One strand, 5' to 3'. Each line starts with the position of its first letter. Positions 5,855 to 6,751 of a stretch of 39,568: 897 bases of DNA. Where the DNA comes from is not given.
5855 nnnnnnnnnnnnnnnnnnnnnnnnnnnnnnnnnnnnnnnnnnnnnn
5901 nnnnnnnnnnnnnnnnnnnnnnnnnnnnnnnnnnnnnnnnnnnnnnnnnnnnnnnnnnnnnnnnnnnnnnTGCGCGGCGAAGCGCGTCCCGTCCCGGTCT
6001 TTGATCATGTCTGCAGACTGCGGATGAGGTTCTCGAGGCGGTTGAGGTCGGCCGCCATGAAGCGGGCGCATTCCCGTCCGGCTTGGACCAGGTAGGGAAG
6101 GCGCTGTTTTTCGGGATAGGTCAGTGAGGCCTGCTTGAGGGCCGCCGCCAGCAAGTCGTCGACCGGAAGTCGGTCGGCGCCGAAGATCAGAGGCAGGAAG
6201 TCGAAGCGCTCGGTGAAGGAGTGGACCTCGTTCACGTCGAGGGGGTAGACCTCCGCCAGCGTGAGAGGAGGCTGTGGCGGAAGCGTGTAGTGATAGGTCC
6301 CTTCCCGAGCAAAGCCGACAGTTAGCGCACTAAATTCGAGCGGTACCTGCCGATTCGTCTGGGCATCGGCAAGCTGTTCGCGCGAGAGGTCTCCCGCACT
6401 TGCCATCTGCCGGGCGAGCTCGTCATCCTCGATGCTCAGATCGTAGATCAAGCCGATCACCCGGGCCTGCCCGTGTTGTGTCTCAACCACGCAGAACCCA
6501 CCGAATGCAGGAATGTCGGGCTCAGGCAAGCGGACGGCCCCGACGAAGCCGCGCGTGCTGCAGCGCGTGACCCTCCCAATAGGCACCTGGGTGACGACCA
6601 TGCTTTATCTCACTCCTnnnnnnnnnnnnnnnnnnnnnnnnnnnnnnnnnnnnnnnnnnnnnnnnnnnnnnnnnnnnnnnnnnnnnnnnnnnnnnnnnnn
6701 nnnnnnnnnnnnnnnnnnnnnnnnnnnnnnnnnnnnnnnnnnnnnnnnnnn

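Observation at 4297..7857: Three-gene NurA / HAS-barrel ORF / HerA module with its own near-consensus promoter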

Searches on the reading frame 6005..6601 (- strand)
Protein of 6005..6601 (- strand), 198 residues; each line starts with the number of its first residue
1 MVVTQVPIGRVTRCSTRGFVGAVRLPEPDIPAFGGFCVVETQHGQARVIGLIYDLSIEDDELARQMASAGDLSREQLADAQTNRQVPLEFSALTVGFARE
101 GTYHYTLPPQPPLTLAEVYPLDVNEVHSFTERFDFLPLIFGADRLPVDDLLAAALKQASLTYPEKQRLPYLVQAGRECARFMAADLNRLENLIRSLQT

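Call 5: search_protein_families(library=pfam, proteins=[window:6005-6601:-], max_evalue=0.1)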
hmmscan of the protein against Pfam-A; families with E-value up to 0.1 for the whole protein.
window:6005-6601:- (198 aa): 1 family
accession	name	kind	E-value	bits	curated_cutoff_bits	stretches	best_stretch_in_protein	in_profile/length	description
PF09378.16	HAS-barrel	-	0.097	13.2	25.2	0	8-61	1-51/90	HAS barrel domain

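Call 6: search_protein_families(library=padloc, proteins=[window:6005-6601:-], max_evalue=0.1)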
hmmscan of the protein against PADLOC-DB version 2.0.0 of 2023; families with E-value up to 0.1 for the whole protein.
window:6005-6601:- (198 aa): 0 families

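Call 7: search_protein_families(library=ncbifam, proteins=[window:6005-6601:-], max_evalue=0.1)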
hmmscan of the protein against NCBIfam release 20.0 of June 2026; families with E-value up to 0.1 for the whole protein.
window:6005-6601:- (198 aa): 0 families

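Call 8: find_homologous_proteins(query=window:6005-6601:-, max_evalue=0.001)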
Query window:6005-6601:- (198 aa): 289 proteins with E <= 0.001 among 1809 candidates; the best 120 are listed.
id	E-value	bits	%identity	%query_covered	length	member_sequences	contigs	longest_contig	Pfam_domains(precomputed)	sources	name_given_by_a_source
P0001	2.8e-123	427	97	100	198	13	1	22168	-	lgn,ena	-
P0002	1.0e-122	425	96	100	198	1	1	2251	-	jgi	jgi:hypothetical protein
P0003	2.4e-108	378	85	99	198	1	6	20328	-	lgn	-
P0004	4.1e-107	374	84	99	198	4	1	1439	-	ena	-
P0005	3.5e-106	371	84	100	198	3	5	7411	-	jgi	jgi:hypothetical protein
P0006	2.5e-104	365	82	100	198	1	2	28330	-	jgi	jgi:hypothetical protein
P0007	7.6e-104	364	82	100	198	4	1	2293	-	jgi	jgi:hypothetical protein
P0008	1.1e-103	363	82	100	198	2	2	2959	-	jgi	jgi:hypothetical protein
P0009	1.9e-100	353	81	100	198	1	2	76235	-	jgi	jgi:hypothetical protein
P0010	7.8e-100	351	80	99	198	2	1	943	-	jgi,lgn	jgi:hypothetical protein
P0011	2.9e-97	342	78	99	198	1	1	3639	-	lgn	-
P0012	2.6e-78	280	66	96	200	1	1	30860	-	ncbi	-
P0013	1.5e-76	275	64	96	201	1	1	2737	-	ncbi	-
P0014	3.8e-74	267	64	90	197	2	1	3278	-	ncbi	-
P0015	7.7e-73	263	63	95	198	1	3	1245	-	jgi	jgi:hypothetical protein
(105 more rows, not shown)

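Call 13: find_related_loci(query=A1, collection=genome_contigs, flank=6000)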
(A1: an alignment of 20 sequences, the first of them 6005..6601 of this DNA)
Query A1 (198 aa) in genome_contigs; peptide patterns used: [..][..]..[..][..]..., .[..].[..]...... (x = any residue, [..] = any of these).
256 stretches matched a pattern; 44 encode a relative of the query (tblastn E <= 1e-3); 44 distinct loci.
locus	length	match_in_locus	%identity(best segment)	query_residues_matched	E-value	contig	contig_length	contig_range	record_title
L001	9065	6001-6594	84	1-198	3e-106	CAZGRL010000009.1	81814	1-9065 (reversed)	MAG TPA_asm: uncultured Anaerolineaceae bacterium isolate binchicken_co34_481 genome assembly, contig: NODE_302_length_8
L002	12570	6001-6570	66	8-197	3e-78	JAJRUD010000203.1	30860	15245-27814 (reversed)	MAG: Chloroflexota bacterium isolate Dive96_bin10.148 k141_4028595, whole genome shotgun sequence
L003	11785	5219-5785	60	8-196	6e-76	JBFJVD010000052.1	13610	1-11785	MAG: Anaerolineales bacterium isolate Mix_sand19.2022.05.D.79 k141_1391092_length_13610_cov_10.0000, whole genome shotgu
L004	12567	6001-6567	62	8-196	1e-75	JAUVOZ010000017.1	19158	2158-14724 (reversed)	MAG: Anaerolineae bacterium isolate CSMAG_649 CSMAG_649_k141_128860_length_19158_cov_54.9825, whole genome shotgun seque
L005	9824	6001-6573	60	8-198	3e-73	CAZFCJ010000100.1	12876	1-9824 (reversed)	MAG TPA_asm: uncultured Anaerolineaceae bacterium isolate SRP304980_co2_62 genome assembly, contig: NODE_3304_length_128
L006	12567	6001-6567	58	8-196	4e-73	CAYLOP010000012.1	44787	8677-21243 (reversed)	MAG TPA_asm: uncultured Anaerolineaceae bacterium isolate binchicken_co34_523 genome assembly, contig: NODE_1074_length_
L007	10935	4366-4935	62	8-197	4e-73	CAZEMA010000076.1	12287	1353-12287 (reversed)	MAG TPA_asm: uncultured Anaerolineaceae bacterium isolate binchicken_co103_424 genome assembly, contig: NODE_5581_length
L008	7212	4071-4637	60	8-196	7e-73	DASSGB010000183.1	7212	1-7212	MAG TPA_asm: Anaerolineales bacterium isolate SMAG_U1021 k141_1252985, whole genome shotgun sequence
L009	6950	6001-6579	59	1-193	3e-69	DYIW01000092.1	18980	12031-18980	MAG TPA_asm: Phycisphaera mikurensis isolate FI88_71_9 Afr_mines_FI88_1062_length_18980_cov_3_580766, whole genome shotg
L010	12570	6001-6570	58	8-197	1e-68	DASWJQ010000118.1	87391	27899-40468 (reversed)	MAG TPA_asm: Anaerolineales bacterium isolate SMAG_U2900 k141_2046115, whole genome shotgun sequence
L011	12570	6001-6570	58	8-197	2e-68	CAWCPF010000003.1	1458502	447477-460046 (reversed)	MAG: uncultured Chloroflexia bacterium isolate MFD04944.bin.2.131 genome assembly, contig: contig_37214, whole genome sh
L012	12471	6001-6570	60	8-197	5e-68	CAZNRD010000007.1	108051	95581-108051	MAG TPA_asm: uncultured Anaerolineaceae bacterium isolate binchicken_co209_24 genome assembly, contig: NODE_78_length_10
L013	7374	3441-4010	61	8-197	1e-67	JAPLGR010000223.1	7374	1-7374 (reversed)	MAG: Chloroflexota bacterium isolate LacPavin_0920_SED5_MAG_65_9b LacPavin_0920_SED5_scaffold_159480, whole genome shotg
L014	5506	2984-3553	57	7-196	1e-67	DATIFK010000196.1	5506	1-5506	MAG TPA_asm: Anaerolineales bacterium isolate SMAG_U16393 k141_136305, whole genome shotgun sequence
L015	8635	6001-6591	56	1-197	3e-67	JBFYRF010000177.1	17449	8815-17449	MAG: Anaerolineales bacterium isolate PPR_0206 PPR_0206.fa_k121_679897, whole genome shotgun sequence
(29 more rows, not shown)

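Call 18: search_protein_representatives(alignment_id=A1)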
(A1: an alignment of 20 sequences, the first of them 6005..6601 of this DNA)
Query: 20 sequences, 198 profile positions. Proteins with E-value up to 0.001 (for the whole library): 691; up to 1e-10: 372; up to 1e-30: 62. The best 150 are listed.
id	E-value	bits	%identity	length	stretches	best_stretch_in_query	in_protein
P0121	1.7e-84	298.7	-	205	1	6-197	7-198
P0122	5.2e-66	238.4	-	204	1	6-197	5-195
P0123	1.0e-64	234.1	-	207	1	3-197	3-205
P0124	1.5e-61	223.8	-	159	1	49-197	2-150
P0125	2.5e-61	223.1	-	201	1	6-196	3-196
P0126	4.5e-59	215.7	-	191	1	5-149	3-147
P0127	5.9e-59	215.3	-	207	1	6-197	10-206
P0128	1.1e-58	214.5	-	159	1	2-139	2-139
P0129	2.5e-58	213.3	-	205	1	7-196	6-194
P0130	5.5e-56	205.6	-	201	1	2-197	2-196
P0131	4.8e-55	202.6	-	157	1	46-197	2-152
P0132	2.3e-53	197.1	-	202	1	7-197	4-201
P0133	4.4e-53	196.2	-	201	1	1-197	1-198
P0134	2.8e-51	190.3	-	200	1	7-197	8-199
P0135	1.9e-49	184.3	-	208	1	5-197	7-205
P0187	3.3e-29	118.2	-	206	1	3-196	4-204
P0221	1.8e-23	99.6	-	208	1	1-197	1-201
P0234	5.3e-22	94.7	-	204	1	5-193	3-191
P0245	4.4e-21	91.7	-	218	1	4-197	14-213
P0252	1.6e-20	89.9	-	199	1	4-196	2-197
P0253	1.9e-20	89.7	-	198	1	5-197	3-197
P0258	3.8e-20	88.7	-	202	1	1-197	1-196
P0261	8.4e-20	87.5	-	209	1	1-196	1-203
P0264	1.2e-19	87.1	-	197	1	4-197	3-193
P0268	2.0e-19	86.3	-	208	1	6-196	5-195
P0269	2.3e-19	86.1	-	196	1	3-197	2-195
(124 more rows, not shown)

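Call 19: predict_structure(alignment_id=A1)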
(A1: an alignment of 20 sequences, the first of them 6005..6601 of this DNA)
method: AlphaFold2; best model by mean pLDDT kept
length: 198 residues; sequences in the alignment: 20
mean_pLDDT: 80.4   pTM: 0.76
mean pLDDT of the five models: 80.4, 80.1, 79.3, 78.7, 70.7
residues with pLDDT >= 90: 73; 70-90: 79; 50-70: 37; < 50: 9
segments of 3 or more residues with pLDDT < 50: 1-3
pLDDT, mean of each block of 10 residues (from residue 1): 68 87 67 90 85 77 51 53 64 91 80 86 93 92 85 93 93 91 83 80
secondary structure, 60 per line:
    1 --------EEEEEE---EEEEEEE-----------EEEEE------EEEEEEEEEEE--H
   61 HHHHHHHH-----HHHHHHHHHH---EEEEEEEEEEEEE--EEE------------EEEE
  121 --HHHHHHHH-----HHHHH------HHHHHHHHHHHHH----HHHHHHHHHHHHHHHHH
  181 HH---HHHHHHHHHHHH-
elements in order: E9-14 E18-24 E36-40 E47-57 H60-68 H74-83 E87-99 E102-104 E117-120 H123-130 H136-140 H147-159 H164-182 H186-197

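Call 24: fold_search(model_id=the predicted structure, library=pdb)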
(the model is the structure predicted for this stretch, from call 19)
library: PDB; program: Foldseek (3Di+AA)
matches with E <= 10: 559; with E <= 0.001: 50
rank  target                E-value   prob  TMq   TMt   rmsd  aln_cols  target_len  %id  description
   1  8yhx_A                5.2e-06  1.00  0.44  0.16   5.1       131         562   12  Cryo-EM structure of the trimeric HerA (released 2024-11-06)
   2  8wfd_A                1.9e-05  1.00  0.47  0.19   4.6       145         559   19  The cryo-EM structure of TdpAB in complex with AMPPNP and DNA (released 2025-01-22)
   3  8wfd_C                2.1e-05  1.00  0.45  0.18   4.6       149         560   19  The cryo-EM structure of TdpAB in complex with AMPPNP and DNA (released 2025-01-22)
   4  8wet_A                3.7e-05  1.00  0.45  0.17   4.7       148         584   20  The cryo-EM structure of TdpAB complex (released 2025-01-22)
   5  8wfd_D                3.7e-05  1.00  0.44  0.17   4.8       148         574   20  The cryo-EM structure of TdpAB in complex with AMPPNP and DNA (released 2025-01-22)
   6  8xav_A                4.1e-05  1.00  0.41  0.15   4.2       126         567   13  Cryo-EM structure of an anti-phage defense complex (released 2024-06-05)
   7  9x1m_A                4.4e-05  1.00  0.41  0.16   6.8       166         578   17  The cryo-EM structure of HerA-NurA complex with AMPPNP and dsDNA from Thermococcus kodakarensis (released 2026-02-04)
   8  8sub_M                5.2e-05  1.00  0.38  0.15   6.7       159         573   12  E. coli SIR2-HerA complex (dodecamer SIR2 pentamer HerA) (released 2023-12-27)
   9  8wfd_E                6.9e-05  1.00  0.45  0.17   4.8       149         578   19  The cryo-EM structure of TdpAB in complex with AMPPNP and DNA (released 2025-01-22)
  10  8xau_E                7.7e-05  1.00  0.42  0.16   4.3       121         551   15  Cryo-EM structure of HerA (released 2024-06-05)
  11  8zit_Q                7.7e-05  1.00  0.45  0.16   3.2       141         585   11  DUF4297-HerA complex with DNA and ATPgamaS (released 2025-03-12)
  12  8sub_O                1.2e-04  1.00  0.38  0.14   7.4       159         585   13  E. coli SIR2-HerA complex (dodecamer SIR2 pentamer HerA) (released 2023-12-27)
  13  8wfd_F                1.4e-04  1.00  0.43  0.17   4.5       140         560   19  The cryo-EM structure of TdpAB in complex with AMPPNP and DNA (released 2025-01-22)
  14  8j4u_P                1.4e-04  1.00  0.37  0.14   7.4       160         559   13  Structure of HerA-Sir2 complex from Escherichia coli Nezha system (released 2024-01-03)
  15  8xaw_D                1.5e-04  1.00  0.38  0.14   4.9       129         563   14  Cryo-EM structure of an anti-phage defense complex bound to AMPPNP and DNA at state 1 (released 2024-06-05)
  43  4d2i_B                4.6e-04  1.00  0.41  0.19   4.7       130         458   15  Crystal structure of the HerA hexameric DNA translocase from Sulfolobus solfataricus bound to AMP-PNP (released 2014-12-03)
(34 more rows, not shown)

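Call 25: list_cluster_members(proteins=[P0261, P0264, P0269, P0252, P0253, P0258, P0245, P0268, P0234, P0221])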
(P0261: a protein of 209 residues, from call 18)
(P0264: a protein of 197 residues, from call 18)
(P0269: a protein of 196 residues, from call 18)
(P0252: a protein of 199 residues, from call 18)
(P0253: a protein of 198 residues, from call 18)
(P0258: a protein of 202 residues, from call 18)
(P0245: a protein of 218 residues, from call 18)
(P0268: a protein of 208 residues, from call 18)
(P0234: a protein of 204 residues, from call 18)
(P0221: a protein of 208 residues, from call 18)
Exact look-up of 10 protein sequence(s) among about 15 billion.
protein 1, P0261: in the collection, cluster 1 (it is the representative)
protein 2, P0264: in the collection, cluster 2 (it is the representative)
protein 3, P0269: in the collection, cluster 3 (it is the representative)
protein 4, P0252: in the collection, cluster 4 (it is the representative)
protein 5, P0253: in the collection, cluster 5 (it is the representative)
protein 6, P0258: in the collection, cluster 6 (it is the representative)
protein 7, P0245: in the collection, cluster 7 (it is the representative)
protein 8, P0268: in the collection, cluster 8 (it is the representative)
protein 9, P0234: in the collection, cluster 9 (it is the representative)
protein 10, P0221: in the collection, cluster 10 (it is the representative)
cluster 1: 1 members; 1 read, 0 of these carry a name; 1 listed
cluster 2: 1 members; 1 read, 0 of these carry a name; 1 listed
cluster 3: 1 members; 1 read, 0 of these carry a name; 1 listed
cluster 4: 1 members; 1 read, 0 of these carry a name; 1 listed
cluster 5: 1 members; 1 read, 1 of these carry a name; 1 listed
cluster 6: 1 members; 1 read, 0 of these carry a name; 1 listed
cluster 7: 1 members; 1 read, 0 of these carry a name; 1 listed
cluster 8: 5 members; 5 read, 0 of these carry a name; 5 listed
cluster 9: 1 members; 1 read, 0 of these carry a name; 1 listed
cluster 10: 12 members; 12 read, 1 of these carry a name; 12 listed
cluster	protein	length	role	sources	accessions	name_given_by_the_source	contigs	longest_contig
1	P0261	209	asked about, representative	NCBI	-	-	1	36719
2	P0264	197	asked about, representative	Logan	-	-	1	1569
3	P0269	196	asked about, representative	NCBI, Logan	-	-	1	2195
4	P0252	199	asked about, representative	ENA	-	-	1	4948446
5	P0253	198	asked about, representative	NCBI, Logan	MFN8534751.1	MAG: hypothetical protein U0556_14535 [Dehalococcoidia bacterium]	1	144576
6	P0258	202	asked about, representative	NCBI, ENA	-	-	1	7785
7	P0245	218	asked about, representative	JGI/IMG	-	-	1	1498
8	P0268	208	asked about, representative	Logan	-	-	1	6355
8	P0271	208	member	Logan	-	-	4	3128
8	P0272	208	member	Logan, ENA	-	-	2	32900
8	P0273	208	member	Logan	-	-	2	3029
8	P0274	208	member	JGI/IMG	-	-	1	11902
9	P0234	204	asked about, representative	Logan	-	-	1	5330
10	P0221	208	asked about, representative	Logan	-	-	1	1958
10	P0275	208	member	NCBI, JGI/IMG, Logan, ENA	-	hypothetical protein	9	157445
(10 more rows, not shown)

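Call 29: find_homologous_proteins(query=A3, max_evalue=0.001)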
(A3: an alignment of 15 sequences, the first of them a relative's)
Query A3 (15 sequences) (209 aa, profile of the alignment): 291 proteins with E <= 0.001 among 8000 candidates; the best 120 are listed.
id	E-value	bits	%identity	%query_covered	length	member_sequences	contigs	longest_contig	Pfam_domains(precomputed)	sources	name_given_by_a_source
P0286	8.8e-65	236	49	95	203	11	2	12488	PF09378.17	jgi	-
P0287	2.0e-64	235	52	96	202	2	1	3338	PF09378.17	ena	-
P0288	2.4e-64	235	49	95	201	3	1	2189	PF09378.17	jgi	jgi:hypothetical protein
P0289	2.7e-64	235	49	95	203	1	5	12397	PF09378.17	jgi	jgi:HAS barrel domain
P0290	3.8e-64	234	49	95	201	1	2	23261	PF09378.17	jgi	jgi:hypothetical protein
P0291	5.3e-64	234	48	96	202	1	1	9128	PF09378.17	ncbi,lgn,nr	ncbi:MAG TPA: HAS-barrel domain-containing protein [Roseiflexaceae bacterium]|nr:HAS-barrel domain-c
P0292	5.6e-64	234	48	95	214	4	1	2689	PF09378.17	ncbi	-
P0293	8.4e-64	233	50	95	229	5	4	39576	PF09378.17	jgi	jgi:hypothetical protein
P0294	8.8e-64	233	46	95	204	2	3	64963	PF09378.17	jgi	jgi:hypothetical protein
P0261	1.0e-63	233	100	100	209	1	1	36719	-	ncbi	-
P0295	1.2e-63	232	48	95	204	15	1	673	PF09378.17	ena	-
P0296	1.4e-63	232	48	95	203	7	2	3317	PF09378.17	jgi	jgi:hypothetical protein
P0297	1.6e-63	232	48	95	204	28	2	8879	PF09378.17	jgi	jgi:hypothetical protein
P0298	3.0e-63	231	52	96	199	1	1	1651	PF09378.17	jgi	jgi:hypothetical protein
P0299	3.4e-63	231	47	96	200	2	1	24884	PF09378.17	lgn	-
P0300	3.5e-63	231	48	95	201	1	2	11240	PF09378.17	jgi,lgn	jgi:hypothetical protein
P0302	3.7e-63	231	49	98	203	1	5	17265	PF09378.17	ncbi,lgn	-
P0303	4.1e-63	231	48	96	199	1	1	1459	PF09378.17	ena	-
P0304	4.7e-63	230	51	96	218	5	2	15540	PF09378.17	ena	-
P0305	5.4e-63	230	49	96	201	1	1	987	PF09378.17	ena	-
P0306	6.8e-63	230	49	95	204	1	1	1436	PF09378.17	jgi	-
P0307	7.1e-63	230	49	95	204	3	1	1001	PF09378.17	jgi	jgi:hypothetical protein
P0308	8.0e-63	230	50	95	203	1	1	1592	PF09378.17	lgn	-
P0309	8.6e-63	230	52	95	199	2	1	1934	PF09378.17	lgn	-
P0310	8.7e-63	230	50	96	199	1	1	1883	PF09378.17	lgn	-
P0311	9.1e-63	230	51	95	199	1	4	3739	PF09378.17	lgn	-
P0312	9.2e-63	230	51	95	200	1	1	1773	PF09378.17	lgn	-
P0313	9.3e-63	230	47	95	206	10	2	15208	PF09378.17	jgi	jgi:hypothetical protein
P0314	1.1e-62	229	49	95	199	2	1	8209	PF09378.17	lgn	-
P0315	1.2e-62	229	50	95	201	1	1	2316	PF09378.17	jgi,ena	-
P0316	1.5e-62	229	50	95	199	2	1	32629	PF09378.17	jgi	jgi:hypothetical protein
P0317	1.5e-62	229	50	95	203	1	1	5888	PF09378.17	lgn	-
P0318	1.6e-62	229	49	96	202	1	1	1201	PF09378.17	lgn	-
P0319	1.8e-62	229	51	95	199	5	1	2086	PF09378.17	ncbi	-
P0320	1.9e-62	229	54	95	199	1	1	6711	PF09378.17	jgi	jgi:hypothetical protein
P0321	2.2e-62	228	50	95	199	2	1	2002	PF09378.17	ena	-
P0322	2.4e-62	228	47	95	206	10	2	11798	PF09378.17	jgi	jgi:hypothetical protein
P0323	2.8e-62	228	49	95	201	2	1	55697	PF09378.17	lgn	-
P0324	3.4e-62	228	50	97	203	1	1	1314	PF09378.17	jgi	jgi:hypothetical protein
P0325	3.4e-62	228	51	95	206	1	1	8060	PF09378.17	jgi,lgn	jgi:hypothetical protein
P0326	3.4e-62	228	50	96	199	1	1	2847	PF09378.17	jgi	jgi:hypothetical protein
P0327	3.7e-62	228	50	95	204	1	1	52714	PF09378.17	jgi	jgi:hypothetical protein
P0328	4.5e-62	227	48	95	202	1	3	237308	PF09378.17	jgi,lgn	jgi:hypothetical protein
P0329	4.7e-62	227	53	95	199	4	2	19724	PF09378.17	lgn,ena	-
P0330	4.8e-62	227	49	96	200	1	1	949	PF09378.17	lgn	-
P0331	5.1e-62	227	50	95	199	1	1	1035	PF09378.17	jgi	jgi:hypothetical protein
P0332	6.0e-62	227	49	95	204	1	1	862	PF09378.17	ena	-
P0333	6.0e-62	227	49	96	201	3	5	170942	PF09378.17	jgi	jgi:hypothetical protein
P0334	6.1e-62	227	51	96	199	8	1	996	PF09378.17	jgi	jgi:hypothetical protein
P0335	6.3e-62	227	48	95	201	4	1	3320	PF09378.17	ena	-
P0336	6.7e-62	227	49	95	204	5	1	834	PF09378.17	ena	-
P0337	6.8e-62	227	49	96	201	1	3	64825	PF09378.17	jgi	jgi:hypothetical protein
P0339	7.5e-62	227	50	95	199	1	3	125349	PF09378.17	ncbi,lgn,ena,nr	ncbi:MAG TPA: HAS-barrel domain-containing protein [Chloroflexaceae bacterium]|nr:HAS-barrel domain-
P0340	8.2e-62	226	47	96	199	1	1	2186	PF09378.17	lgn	-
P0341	8.8e-62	226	51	96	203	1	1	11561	PF09378.17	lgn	-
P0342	9.6e-62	226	50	95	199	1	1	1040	PF09378.17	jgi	jgi:hypothetical protein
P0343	1.1e-61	226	47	95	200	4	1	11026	PF09378.17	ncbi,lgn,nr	ncbi:MAG: hypothetical protein HXY39_16965 [Chloroflexi bacterium]|nr:hypothetical protein [Chlorofl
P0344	1.1e-61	226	49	95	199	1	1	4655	PF09378.17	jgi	jgi:hypothetical protein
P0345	1.2e-61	226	51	95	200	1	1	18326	PF09378.17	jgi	jgi:hypothetical protein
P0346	1.2e-61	226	51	95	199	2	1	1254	PF09378.17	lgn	-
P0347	1.3e-61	226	52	98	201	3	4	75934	PF09378.17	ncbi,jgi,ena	-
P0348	1.3e-61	226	50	96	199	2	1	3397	PF09378.17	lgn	-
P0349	1.8e-61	225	48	96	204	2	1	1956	PF09378.17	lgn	-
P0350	1.9e-61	225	49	95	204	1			PF09378.17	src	-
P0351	2.3e-61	225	47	95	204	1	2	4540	PF09378.17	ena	-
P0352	2.9e-61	225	50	95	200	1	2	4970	PF09378.17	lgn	-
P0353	3.1e-61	225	47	95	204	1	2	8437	PF09378.17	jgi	-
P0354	3.9e-61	224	49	95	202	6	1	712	PF09378.17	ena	-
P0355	4.0e-61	224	49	95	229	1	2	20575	PF09378.17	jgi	jgi:hypothetical protein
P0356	4.5e-61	224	47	96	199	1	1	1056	PF09378.17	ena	-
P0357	4.5e-61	224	52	95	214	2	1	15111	PF09378.17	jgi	jgi:hypothetical protein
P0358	4.7e-61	224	47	98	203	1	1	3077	PF09378.17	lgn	-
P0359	5.0e-61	224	49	96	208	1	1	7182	PF09378.17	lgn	-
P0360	5.7e-61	224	50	96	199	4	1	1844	PF09378.17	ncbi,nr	ncbi:MAG: hypothetical protein H7Y32_11385 [Chloroflexales bacterium]|nr:hypothetical protein [Chlor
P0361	8.9e-61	223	49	95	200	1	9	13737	PF09378.17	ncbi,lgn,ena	-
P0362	9.4e-61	223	51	96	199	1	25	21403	PF09378.17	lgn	-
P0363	1.1e-60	223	49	95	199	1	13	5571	PF09378.17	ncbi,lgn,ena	-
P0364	1.1e-60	223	49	95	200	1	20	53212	PF09378.17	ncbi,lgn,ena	ncbi:MAG: HAS-barrel domain-containing protein [Chloroflexales bacterium]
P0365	1.2e-60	223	49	95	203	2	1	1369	PF09378.17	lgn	-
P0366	1.2e-60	223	51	96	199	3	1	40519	PF09378.17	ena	-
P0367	1.3e-60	222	49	97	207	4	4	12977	PF09378.17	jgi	jgi:hypothetical protein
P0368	1.4e-60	222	49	95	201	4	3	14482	PF09378.17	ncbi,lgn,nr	ncbi:MAG TPA: HAS-barrel domain-containing protein [Roseiflexaceae bacterium]|nr:HAS-barrel domain-c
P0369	1.4e-60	222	51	95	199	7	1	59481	PF09378.17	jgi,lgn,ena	jgi:hypothetical protein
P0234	1.5e-60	222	29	47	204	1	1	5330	-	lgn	-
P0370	1.6e-60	222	50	96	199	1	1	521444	PF09378.17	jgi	-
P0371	1.7e-60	222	48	96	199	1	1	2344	PF09378.17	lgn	-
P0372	2.1e-60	222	49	96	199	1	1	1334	PF09378.17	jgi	jgi:hypothetical protein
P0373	2.2e-60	222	52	95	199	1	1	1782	PF09378.17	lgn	-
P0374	2.2e-60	222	52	95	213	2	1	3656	PF09378.17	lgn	-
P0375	2.2e-60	222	50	95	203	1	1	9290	PF09378.17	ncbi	-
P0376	2.3e-60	222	45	96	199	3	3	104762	PF09378.17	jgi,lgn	jgi:hypothetical protein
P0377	2.4e-60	222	50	95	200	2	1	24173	PF09378.17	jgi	jgi:hypothetical protein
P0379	2.7e-60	221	46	95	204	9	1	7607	PF09378.17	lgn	-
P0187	3.4e-60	221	48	97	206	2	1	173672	-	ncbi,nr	ncbi:MAG: hypothetical protein KatS3mg057_2854 [Herpetosiphonaceae bacterium]|nr:MAG: hypothetical p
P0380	3.5e-60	221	48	98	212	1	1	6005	PF09378.17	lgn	-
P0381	3.8e-60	221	49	96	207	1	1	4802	PF09378.17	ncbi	-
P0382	3.9e-60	221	49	96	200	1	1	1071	PF09378.17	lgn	-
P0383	3.9e-60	221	47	98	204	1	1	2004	PF09378.17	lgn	-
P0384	4.0e-60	221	50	96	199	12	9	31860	PF09378.17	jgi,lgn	jgi:hypothetical protein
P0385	4.8e-60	221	49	95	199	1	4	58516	PF09378.17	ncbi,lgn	ncbi:MAG: HAS-barrel domain-containing protein [Chloroflexi bacterium OHK40]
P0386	4.9e-60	221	51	95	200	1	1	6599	PF09378.17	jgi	jgi:hypothetical protein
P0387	6.7e-60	220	49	96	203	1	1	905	PF09378.17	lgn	-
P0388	6.9e-60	220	49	95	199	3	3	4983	PF09378.17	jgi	jgi:hypothetical protein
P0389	7.0e-60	220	51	96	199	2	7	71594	PF09378.17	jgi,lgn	jgi:hypothetical protein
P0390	7.3e-60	220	51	95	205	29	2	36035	PF09378.17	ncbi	-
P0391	8.1e-60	220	48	96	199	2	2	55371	PF09378.17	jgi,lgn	jgi:hypothetical protein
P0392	9.1e-60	220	51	95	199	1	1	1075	PF09378.17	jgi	jgi:hypothetical protein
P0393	1.2e-59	219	49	96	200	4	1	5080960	PF09378.17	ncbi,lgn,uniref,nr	ncbi:HAS-barrel domain-containing protein [Roseiflexus sp.]|uniref:HAS-barrel domain-containing prot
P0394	1.5e-59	219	50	95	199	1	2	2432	PF09378.17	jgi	jgi:hypothetical protein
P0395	1.5e-59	219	48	95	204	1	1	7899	PF09378.17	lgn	-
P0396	1.7e-59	219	47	95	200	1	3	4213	PF09378.17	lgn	-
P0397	1.8e-59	219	48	95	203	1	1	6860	PF09378.17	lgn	-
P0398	1.9e-59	219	48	95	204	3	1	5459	PF09378.17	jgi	jgi:hypothetical protein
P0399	2.0e-59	219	49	98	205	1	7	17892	PF09378.17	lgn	-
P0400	2.1e-59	219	51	95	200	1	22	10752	PF09378.17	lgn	-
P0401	2.1e-59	219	49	98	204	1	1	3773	PF09378.17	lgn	-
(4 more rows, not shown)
